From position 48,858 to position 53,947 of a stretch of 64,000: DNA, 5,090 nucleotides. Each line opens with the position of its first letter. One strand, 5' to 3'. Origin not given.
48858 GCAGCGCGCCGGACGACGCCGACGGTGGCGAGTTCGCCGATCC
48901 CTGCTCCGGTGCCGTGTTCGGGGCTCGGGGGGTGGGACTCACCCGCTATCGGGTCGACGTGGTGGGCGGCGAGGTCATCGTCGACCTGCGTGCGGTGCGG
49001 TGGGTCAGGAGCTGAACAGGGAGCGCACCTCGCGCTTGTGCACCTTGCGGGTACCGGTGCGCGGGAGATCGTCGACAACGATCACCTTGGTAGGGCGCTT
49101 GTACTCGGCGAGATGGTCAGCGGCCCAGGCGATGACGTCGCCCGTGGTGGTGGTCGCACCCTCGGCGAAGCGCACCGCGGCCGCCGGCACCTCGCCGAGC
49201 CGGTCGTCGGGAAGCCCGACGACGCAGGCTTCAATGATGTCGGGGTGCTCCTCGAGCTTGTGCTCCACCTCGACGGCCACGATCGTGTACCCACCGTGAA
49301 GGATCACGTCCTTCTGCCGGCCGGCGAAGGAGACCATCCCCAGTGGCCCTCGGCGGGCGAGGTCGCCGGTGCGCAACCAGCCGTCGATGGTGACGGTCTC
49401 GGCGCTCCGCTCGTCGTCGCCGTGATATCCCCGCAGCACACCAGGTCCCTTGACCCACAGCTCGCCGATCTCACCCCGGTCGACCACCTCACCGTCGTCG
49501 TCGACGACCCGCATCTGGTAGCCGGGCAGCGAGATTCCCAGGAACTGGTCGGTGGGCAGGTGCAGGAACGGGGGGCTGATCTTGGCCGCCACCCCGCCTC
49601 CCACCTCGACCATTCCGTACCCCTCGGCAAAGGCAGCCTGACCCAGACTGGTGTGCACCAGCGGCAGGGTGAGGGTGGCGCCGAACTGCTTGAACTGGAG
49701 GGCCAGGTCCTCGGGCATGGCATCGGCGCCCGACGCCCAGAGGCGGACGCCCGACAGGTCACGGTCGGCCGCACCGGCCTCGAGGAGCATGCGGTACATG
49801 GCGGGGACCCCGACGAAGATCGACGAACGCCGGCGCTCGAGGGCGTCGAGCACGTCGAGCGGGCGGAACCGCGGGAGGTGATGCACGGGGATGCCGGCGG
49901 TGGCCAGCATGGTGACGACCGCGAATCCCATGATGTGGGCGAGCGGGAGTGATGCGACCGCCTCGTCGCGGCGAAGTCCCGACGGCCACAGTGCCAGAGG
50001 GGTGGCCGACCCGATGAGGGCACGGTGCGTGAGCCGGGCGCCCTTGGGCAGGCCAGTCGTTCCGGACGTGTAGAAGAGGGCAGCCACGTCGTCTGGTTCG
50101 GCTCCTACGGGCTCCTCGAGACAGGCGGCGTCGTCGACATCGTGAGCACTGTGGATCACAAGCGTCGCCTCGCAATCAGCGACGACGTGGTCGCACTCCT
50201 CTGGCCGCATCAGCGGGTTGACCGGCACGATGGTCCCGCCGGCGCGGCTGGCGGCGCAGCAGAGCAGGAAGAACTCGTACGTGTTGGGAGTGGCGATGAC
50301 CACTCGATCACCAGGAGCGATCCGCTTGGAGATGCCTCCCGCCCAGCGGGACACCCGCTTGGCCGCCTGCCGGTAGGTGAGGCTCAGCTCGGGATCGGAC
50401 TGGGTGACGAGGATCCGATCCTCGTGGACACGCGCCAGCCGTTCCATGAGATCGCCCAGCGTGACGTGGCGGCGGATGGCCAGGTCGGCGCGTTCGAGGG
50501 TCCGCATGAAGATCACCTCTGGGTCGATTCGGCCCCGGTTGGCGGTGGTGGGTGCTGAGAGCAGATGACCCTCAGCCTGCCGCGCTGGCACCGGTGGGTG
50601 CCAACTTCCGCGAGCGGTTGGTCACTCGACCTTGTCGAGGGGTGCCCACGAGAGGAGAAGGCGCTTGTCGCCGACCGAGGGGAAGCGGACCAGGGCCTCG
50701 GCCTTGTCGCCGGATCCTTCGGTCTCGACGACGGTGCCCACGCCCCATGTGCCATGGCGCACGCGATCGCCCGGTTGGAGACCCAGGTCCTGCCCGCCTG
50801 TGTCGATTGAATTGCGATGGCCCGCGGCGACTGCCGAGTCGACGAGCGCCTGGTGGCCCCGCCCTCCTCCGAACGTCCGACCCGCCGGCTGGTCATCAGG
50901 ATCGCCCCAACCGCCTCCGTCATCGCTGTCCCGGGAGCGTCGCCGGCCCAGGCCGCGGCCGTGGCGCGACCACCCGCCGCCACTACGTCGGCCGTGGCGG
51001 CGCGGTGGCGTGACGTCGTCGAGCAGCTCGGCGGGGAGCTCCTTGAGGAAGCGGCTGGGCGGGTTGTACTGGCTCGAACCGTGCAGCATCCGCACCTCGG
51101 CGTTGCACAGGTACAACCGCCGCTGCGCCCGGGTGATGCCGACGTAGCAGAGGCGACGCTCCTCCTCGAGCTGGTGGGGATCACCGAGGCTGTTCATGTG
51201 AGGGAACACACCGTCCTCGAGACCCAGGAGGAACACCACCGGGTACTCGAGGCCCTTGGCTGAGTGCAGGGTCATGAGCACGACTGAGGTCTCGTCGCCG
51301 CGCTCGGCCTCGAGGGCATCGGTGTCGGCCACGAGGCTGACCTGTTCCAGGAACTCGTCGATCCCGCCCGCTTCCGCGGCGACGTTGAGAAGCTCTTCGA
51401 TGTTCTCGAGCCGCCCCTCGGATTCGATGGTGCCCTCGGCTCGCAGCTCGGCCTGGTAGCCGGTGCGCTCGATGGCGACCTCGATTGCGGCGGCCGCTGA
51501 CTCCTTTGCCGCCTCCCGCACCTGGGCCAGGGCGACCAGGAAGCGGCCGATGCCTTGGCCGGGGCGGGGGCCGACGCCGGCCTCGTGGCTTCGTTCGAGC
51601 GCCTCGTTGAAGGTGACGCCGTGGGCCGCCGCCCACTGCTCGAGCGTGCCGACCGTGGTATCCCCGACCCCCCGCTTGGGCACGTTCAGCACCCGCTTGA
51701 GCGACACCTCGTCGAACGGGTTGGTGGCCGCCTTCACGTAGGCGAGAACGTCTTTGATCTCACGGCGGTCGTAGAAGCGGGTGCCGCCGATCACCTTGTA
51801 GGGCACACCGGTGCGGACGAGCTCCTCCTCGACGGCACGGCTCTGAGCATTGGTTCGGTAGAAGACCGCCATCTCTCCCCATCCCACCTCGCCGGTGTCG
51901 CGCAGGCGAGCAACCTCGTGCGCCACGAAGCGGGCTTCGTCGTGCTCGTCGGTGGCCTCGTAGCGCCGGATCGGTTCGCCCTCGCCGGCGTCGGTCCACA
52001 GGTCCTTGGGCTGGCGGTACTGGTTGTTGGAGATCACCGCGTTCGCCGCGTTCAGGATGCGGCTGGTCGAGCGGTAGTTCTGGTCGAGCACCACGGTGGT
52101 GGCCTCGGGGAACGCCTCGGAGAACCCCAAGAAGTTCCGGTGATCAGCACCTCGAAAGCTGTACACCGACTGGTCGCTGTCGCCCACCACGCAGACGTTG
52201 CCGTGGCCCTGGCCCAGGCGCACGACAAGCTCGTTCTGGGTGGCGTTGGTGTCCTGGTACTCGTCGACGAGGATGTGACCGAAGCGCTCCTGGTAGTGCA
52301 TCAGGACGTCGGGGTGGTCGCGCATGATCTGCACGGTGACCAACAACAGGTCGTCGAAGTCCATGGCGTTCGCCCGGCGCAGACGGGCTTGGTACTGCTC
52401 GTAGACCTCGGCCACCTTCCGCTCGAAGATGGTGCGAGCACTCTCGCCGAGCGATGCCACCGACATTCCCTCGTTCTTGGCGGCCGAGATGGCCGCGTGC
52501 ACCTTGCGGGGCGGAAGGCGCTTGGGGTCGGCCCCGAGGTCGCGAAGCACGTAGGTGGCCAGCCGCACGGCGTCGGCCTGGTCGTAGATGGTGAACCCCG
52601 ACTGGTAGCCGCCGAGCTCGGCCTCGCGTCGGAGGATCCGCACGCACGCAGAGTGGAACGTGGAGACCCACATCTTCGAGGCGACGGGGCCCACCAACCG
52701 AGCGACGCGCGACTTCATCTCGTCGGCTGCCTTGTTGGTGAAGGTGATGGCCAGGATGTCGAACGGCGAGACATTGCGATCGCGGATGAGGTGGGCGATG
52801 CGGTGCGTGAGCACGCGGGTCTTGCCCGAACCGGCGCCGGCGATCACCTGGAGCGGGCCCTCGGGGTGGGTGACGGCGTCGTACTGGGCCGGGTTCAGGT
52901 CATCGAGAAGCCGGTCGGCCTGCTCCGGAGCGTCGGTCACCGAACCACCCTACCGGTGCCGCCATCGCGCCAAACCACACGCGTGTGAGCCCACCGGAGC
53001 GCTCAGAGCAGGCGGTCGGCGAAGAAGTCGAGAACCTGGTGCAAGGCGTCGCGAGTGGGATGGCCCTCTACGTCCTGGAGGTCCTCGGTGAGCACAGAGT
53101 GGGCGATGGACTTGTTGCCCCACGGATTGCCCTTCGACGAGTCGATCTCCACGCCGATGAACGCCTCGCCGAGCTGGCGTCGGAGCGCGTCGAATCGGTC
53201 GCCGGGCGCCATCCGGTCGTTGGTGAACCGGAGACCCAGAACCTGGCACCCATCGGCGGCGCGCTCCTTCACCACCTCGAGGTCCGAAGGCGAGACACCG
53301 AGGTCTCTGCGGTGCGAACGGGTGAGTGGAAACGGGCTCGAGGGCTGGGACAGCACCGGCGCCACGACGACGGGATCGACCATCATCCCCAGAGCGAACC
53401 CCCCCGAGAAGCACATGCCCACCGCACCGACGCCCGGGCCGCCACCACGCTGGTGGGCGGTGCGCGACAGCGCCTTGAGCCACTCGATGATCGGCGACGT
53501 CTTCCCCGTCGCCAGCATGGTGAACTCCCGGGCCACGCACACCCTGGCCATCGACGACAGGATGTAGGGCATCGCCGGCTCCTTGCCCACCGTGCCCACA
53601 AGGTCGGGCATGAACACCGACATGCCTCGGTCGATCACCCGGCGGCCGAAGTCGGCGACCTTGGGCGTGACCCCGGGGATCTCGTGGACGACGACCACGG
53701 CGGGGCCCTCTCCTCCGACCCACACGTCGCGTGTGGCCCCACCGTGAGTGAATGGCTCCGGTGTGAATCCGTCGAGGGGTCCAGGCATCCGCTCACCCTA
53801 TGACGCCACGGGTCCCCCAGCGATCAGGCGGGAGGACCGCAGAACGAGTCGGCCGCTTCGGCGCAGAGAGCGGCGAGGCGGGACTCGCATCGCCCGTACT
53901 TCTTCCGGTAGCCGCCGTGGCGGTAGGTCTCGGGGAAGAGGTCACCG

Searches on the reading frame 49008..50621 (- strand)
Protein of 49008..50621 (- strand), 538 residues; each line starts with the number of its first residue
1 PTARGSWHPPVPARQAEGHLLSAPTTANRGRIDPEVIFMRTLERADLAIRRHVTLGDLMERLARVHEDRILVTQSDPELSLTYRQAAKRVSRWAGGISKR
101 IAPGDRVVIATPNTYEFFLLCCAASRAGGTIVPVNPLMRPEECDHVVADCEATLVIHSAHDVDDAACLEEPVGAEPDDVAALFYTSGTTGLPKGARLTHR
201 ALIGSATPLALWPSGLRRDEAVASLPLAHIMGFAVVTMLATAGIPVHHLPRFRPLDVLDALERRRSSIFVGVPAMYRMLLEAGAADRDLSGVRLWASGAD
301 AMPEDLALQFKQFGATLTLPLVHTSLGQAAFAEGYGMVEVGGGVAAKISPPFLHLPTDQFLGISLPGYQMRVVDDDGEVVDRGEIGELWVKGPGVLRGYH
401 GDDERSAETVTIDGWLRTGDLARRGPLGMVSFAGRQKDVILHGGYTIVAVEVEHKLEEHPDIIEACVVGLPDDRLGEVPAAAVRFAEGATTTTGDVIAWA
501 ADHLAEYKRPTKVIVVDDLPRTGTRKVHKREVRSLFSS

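Call 16: search_protein_families(library=pfam, proteins=[window:49008-50621:-], max_evalue=0.001)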
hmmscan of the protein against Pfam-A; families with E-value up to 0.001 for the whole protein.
window:49008-50621:- (538 aa): 2 families
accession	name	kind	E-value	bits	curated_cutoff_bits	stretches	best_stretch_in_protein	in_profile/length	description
PF00501.34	AMP-binding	-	5.7e-72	243.1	29.9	1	60-400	2-384/384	AMP-binding enzyme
PF13193.12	AMP-binding_C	-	1e-17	65.3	24.5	1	451-526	1-76/76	AMP-binding enzyme C-terminal domain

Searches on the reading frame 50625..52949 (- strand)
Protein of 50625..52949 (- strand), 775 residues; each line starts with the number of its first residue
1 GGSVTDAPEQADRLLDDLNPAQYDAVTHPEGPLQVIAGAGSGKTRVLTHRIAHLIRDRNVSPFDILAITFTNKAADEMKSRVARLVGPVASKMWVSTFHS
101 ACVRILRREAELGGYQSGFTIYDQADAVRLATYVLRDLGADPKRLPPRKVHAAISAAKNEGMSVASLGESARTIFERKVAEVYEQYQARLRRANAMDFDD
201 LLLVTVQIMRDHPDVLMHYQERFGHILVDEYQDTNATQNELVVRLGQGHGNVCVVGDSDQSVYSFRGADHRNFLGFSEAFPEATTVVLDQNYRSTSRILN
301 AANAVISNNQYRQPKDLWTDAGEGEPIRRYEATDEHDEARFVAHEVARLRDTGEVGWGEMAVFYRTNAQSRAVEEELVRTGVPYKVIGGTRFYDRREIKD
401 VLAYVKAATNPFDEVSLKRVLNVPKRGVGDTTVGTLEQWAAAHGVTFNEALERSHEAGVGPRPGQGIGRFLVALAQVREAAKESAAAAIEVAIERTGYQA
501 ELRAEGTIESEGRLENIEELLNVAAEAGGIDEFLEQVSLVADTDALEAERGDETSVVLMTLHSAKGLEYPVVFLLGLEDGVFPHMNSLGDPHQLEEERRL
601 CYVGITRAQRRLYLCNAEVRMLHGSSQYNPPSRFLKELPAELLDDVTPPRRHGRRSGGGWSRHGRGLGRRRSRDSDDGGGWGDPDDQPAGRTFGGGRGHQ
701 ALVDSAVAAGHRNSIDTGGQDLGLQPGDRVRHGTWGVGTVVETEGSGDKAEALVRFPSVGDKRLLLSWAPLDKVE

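Call 16: search_protein_families(library=pfam, proteins=[window:50625-52949:-], max_evalue=0.001)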
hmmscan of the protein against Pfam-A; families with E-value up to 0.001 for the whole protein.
window:50625-52949:- (775 aa): 8 families
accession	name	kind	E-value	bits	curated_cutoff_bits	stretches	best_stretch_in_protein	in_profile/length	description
PF00580.27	UvrD-helicase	-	1.5e-88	297.4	23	1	18-281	1-271/271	UvrD/REP helicase N-terminal domain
PF13361.12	UvrD_C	-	4.4e-70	237.3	25.6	1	286-615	1-346/350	UvrD-like helicase C-terminal domain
PF13245.12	AAA_19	-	6.3e-22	78.6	25.1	1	25-266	4-134/134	AAA domain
PF21196.3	PcrA_UvrD_tudor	-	1.2e-14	54.3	23.9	1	727-773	2-48/48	PcrA/UvrD tudor domain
PF13538.12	UvrD_C_2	-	9.2e-10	38.7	27.4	1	556-615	2-52/52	UvrD-like helicase C-terminal domain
PF01443.25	Viral_helicase1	-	8.3e-07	29.5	21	0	539-616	164-228/228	Viral superfamily 1 RNA helicase core domain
PF13604.12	AAA_30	-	4.6e-05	23.7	27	0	18-82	2-66/191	AAA domain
PF13086.12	AAA_11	-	0.00055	20.2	27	0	25-109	13-93/257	AAA domain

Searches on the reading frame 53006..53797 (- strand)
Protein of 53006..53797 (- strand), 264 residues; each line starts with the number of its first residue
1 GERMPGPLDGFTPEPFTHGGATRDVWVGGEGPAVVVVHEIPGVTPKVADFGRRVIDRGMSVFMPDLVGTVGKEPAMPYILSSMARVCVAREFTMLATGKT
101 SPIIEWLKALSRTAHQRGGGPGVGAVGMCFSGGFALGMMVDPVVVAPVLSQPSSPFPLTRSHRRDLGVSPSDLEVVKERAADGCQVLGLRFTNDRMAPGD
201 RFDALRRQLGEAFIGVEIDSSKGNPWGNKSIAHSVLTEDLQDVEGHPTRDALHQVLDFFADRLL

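Call 16: search_protein_families(library=pfam, proteins=[window:53006-53797:-], max_evalue=0.001)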
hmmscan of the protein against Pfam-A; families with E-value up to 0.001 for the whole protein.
window:53006-53797:- (264 aa): 1 family
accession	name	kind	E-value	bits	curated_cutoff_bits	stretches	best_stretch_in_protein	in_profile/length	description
PF01738.24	DLH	-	1.7e-09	38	21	1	30-142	12-118/217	Dienelactone hydrolase family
